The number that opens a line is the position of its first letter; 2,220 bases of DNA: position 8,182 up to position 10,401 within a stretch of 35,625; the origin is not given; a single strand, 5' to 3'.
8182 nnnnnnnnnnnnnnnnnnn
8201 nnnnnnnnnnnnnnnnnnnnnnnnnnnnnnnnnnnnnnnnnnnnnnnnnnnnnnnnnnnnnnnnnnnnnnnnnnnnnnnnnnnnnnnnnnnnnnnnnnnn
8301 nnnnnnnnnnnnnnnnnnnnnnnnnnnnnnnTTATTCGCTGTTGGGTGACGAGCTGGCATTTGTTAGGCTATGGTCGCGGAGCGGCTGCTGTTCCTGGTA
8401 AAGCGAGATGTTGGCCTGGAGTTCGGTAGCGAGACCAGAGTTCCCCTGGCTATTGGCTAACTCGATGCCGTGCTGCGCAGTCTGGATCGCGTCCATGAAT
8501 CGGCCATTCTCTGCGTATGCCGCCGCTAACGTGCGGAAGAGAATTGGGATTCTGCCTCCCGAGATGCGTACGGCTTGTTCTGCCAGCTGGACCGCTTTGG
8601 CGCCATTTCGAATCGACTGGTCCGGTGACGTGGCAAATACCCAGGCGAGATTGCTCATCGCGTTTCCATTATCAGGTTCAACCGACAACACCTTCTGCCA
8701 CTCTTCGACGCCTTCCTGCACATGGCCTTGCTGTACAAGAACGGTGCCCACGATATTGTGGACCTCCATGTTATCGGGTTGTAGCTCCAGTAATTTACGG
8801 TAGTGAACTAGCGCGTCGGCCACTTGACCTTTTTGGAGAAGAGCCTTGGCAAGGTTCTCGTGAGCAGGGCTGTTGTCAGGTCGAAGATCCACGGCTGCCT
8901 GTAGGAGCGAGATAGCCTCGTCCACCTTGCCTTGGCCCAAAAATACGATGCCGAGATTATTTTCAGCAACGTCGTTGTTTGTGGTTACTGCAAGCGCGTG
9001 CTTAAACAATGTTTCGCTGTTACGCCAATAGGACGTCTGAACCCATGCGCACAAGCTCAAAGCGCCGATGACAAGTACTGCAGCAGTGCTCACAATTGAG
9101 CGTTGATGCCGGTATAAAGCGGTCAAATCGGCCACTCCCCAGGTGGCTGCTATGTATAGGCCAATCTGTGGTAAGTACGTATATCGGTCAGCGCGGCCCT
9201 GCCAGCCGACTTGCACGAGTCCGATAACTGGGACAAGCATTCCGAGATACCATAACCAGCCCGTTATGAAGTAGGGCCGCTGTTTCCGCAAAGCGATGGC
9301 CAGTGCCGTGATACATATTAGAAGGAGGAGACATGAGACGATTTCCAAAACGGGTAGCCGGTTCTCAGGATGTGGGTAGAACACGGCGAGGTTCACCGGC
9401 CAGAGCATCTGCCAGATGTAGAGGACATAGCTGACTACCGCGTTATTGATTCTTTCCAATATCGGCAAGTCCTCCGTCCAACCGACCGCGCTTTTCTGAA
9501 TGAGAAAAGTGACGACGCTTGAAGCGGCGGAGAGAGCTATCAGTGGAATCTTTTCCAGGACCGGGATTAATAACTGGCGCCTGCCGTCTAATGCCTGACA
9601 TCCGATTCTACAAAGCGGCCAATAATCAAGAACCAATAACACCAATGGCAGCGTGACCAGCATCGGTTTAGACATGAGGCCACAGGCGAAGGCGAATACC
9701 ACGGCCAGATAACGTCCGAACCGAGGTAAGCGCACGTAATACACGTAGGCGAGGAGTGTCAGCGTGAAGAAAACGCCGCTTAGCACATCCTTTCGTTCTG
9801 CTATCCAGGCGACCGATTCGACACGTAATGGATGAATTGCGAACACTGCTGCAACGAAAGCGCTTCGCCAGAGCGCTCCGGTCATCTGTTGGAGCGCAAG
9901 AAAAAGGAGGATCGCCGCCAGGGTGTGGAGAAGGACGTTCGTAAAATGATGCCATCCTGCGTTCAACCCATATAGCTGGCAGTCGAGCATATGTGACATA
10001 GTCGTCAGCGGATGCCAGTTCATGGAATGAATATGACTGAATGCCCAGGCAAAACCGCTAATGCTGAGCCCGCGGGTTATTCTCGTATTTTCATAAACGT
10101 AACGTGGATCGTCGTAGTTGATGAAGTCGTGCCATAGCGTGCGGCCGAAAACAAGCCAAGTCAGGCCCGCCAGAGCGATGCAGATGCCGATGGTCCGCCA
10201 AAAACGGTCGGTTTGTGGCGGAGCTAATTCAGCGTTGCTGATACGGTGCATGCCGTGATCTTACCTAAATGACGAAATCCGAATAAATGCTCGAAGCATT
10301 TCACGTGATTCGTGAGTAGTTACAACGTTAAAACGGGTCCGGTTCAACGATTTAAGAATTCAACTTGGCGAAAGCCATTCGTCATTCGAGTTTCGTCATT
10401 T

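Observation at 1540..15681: Contiguous battery of seven GT-C-fold glycosyltransferase-like genes, five of them TMTC-like (membrane domain + TPR)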

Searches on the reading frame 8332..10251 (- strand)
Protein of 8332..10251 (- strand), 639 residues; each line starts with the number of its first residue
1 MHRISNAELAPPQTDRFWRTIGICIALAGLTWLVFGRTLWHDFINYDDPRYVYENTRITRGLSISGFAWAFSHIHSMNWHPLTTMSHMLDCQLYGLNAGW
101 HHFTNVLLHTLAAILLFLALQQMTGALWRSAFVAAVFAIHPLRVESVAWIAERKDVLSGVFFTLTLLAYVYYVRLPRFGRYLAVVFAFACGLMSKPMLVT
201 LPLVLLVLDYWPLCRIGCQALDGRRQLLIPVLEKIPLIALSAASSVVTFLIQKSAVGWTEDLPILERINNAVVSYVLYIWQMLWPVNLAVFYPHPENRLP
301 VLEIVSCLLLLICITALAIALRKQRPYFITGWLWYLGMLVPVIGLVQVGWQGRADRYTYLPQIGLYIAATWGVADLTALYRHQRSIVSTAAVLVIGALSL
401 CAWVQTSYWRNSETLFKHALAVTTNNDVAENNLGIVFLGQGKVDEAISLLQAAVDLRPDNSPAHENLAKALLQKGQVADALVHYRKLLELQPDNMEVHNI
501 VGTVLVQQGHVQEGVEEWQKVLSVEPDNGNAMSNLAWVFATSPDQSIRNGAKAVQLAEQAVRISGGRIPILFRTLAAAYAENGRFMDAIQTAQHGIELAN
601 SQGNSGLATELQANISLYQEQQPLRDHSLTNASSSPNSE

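Call 4: search_protein_families(library=pfam, proteins=[window:8332-10251:-], max_evalue=0.01)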
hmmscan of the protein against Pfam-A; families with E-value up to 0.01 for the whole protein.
window:8332-10251:- (639 aa): 23 families
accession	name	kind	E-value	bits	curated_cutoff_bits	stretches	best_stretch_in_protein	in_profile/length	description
PF07719.23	TPR_2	-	5.1e-19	67.2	27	2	463-494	3-34/34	Tetratricopeptide repeat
PF13431.12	TPR_17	-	3.6e-18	64.7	24.4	1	449-481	1-33/34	Tetratricopeptide repeat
PF13414.12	TPR_11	-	3.2e-17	62.4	26.8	2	439-475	6-42/42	TPR repeat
PF14559.12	TPR_19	-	3.7e-17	62.9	25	1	438-499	2-63/68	Tetratricopeptide repeat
PF13432.12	TPR_16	-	2.4e-16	60.3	32.7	1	433-494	3-64/65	Tetratricopeptide repeat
PF00515.34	TPR_1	-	3.3e-16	58.8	27.8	2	463-494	3-34/34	Tetratricopeptide repeat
PF13428.12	TPR_14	-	6e-14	51.6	23.5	2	466-498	6-38/44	Tetratricopeptide repeat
PF13424.12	TPR_12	-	2.7e-12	47.2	30.1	1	429-491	5-75/77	Tetratricopeptide repeat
PF23914.1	TPR_CcmH_CycH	-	5.8e-10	39.7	42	1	426-528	49-154/158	Cytochrome c-type biogenesis protein H TPR domain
PF13181.12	TPR_8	-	5e-09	36.1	25.7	0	463-494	3-34/34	Tetratricopeptide repeat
PF13176.12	TPR_7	-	1.6e-07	31.3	27.9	0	432-460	4-32/36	Tetratricopeptide repeat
PF24575.1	TPR_Slam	-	4.9e-06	27.4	35.2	0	434-479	54-99/104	Surface lipoprotein assembly modifier, N-terminal TPR repeats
PF13174.12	TPR_6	-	7.7e-06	26.7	26.3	0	466-493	5-32/33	Tetratricopeptide repeat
PF03704.23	BTAD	-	8.7e-06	26.6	22.1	1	439-490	74-125/146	Bacterial transcriptional activator domain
PF12895.13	ANAPC3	-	5.7e-05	23.8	27.2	1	409-486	5-81/82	Anaphase-promoting complex, cyclosome, subunit 3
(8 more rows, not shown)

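Call 5: search_protein_families(library=ncbifam, proteins=[window:8332-10251:-], max_evalue=0.01)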
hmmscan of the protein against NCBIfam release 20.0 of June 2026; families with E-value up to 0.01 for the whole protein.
window:8332-10251:- (639 aa): 26 families (the best 25 are shown)
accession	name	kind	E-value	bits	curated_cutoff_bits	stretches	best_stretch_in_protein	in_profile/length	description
TIGR02917.1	PEP_TPR_lipo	equivalog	3.8e-23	81.3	312.2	1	409-536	379-506/899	XrtA/PEP-CTERM system TPR-repeat protein PrsT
NF040959.1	MamA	equivalog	1.2e-18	67.3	200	2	466-599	42-169/204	magnetosome protein MamA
NF033762.1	social_mot_Tgl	equivalog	2.6e-17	63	225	3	466-540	36-111/252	social motility TPR repeat lipoprotein Tgl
NF052415.1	T3SS_chap_SctY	equivalog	6e-14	52.4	70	1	433-514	12-96/106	type III secretion apparatus assembly chaperone SctY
TIGR02521.1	type_IV_pilW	equivalog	3.4e-13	49.7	154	1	429-593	33-193/234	type IV pilus biogenesis/stability protein PilW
NF033758.1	gliding_GltE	equivalog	7e-11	41.7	225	1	413-540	72-199/411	adventurous gliding motility TPR repeat lipoprotein GltE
TIGR00990.1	3a0801s09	subfamily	1.2e-08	34.1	757.25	2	451-604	423-577/615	mitochondrial import receptor subunit TOM70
NF008391.2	PRK11189.1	equivalog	1.4e-08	34.6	250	2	482-536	86-140/297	lipoprotein NlpI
NF033920.0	C39_PA2778_fam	equivalog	1.7e-07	30.9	150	1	468-563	163-253/255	PA2778 family cysteine peptidase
NF002725.1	PRK02603.1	equivalog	8e-07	29.2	143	1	473-551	47-128/173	photosystem I assembly protein Ycf3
NF047558.1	TPR_END_plus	domain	8.3e-06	25.7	32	0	432-459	4-31/56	TPR end-of-group domain-containing protein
NF007468.0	PRK10049.1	equivalog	9.6e-06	24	1043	1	404-498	112-205/817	poly-beta-1,6 N-acetyl-D-glucosamine export porin PgaA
NF052400.1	M48_BAM_BepA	equivalog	1.1e-05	24.4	570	1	411-558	325-475/483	beta-barrel assembly-enhancing protease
TIGR03939.1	PGA_TPR_OMP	equivalog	1.1e-05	23.8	366.65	1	407-499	100-192/800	poly-beta-1,6 N-acetyl-D-glucosamine export porin PgaA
NF011721.1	PRK15174.1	equivalog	2.5e-05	22.7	1200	1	438-533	223-322/656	Vi polysaccharide transport protein VexE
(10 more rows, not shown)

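Call 28: predict_structure(alignment_id=A2)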
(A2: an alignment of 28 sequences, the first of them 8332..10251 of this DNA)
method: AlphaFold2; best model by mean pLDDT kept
length: 639 residues; sequences in the alignment: 28
mean_pLDDT: 83.5   pTM: 0.75
mean pLDDT of the five models: 83.5, 78.7, 77.8, 75.3, 75.3
residues with pLDDT >= 90: 280; 70-90: 269; 50-70: 60; < 50: 30
segments of 3 or more residues with pLDDT < 50: 1-12, 220-224, 292-295, 632-639
pLDDT, mean of each block of 10 residues (from residue 1): 31 69 97 91 60 71 86 79 91 85 94 98 93 95 83 90 97 93 97 87 94 75 63 93 86 65 72 79 66 55 84 93 92 90 59 62 93 88 86 93 83 82 80 87 94 86 87 89 89 81 87 92 82 94 90 96 81 96 97 92 83 95 83 33
secondary structure, 60 per line:
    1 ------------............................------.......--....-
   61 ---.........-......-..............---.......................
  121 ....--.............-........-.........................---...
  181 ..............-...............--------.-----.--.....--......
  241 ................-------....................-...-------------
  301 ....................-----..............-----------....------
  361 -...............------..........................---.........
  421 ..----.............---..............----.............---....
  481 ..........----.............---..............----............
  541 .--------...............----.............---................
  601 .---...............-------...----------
elements in order: H13-40 H47-53 H56-59 H64-72 H74-79 H81-94 H98-124 H127-139 H141-148 H150-174 H178-194 H196-210 H228-232 H235-256 H264-283 H301-320 H326-339 H351-354 H362-376 H383-408 H412-422 H427-439 H443-456 H461-473 H477-490 H495-507 H511-524 H529-541 H550-564 H569-581 H585-601 H605-619

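Call 31: fold_search(model_id=the predicted structure, library=pdb)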
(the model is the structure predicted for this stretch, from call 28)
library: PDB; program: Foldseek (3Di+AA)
matches with E <= 10: 1474; with E <= 0.001: 215
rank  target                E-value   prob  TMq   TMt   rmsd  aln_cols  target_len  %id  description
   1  9qhb                  2.1e-07  1.00  0.27  0.61  13.3       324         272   21  Crystal structure of 16-repeat CTPR protein with eliminated coordination sites (released 2025-10-22)
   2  8chy                  3.3e-07  1.00  0.27  0.59   6.3       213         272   28  Crystal structure of an 8-repeat consensus TPR superhelix with Zinc. (released 2024-02-21)
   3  1w3b_A                4.1e-07  1.00  0.29  0.45  21.6       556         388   15  The superhelical TPR domain of O-linked GlcNAc transferase reveals structural similarities to importin alpha. (released 2004-09-09)
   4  9qhc_A                7.1e-07  1.00  0.30  0.65   9.2       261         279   23  Crystal structure of 8-repeat CTPR protein with eliminated coordination sites (released 2025-10-22)
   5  7yea_A                9.5e-07  1.00  0.28  0.19  19.1       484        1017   20  Human O-GlcNAc transferase Dimer (released 2023-07-12)
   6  6eou                  9.8e-07  1.00  0.28  0.51  16.2       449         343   16  O-GlcNAc transferase TPR domain with the intellectual disability associated mutation L254F (released 2018-05-09)
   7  9qhc_B                1.1e-06  1.00  0.27  0.61   8.7       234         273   25  Crystal structure of 8-repeat CTPR protein with eliminated coordination sites (released 2025-10-22)
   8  9pkq_B                2.3e-06  1.00  0.26  0.33  27.9       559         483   13  Structure of the cytoplasmic domain of unliganded human Tom70, open and closed conformations (released 2026-03-18)
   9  1w3b_B                2.5e-06  1.00  0.25  0.41  17.4       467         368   17  The superhelical TPR domain of O-linked GlcNAc transferase reveals structural similarities to importin alpha. (released 2004-09-09)
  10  9gaw_J                2.6e-06  1.00  0.29  0.36  24.2       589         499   14  High-resolution structure of the Anaphase-promoting complex/cyclosome (APC/C) bound to co-activator Cdh1 (released 2024-08-14)
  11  7yeh_A                2.7e-06  1.00  0.30  0.20  26.4       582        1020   16  Cryo-EM structure of human OGT-OGA complex (released 2023-07-12)
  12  7dhg_C                2.7e-06  1.00  0.23  0.31  26.7       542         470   13  Crystal structure of SARS-CoV-2 Orf9b complex with human TOM70 (released 2021-05-12)
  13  8dtg_B                3.5e-06  1.00  0.30  0.26  13.9       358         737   17  Cryo-EM structure of Arabidopsis SPY alternative conformation 1 (released 2023-03-08)
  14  8dth_B                4.2e-06  1.00  0.30  0.28   8.9       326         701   17  Cryo-EM structure of Arabidopsis SPY alternative conformation 2 (released 2023-03-08)
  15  7y4i_B                4.8e-06  1.00  0.27  0.22  22.5       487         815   12  Crystal structure of SPINDLY in complex with GDP (released 2022-12-07)
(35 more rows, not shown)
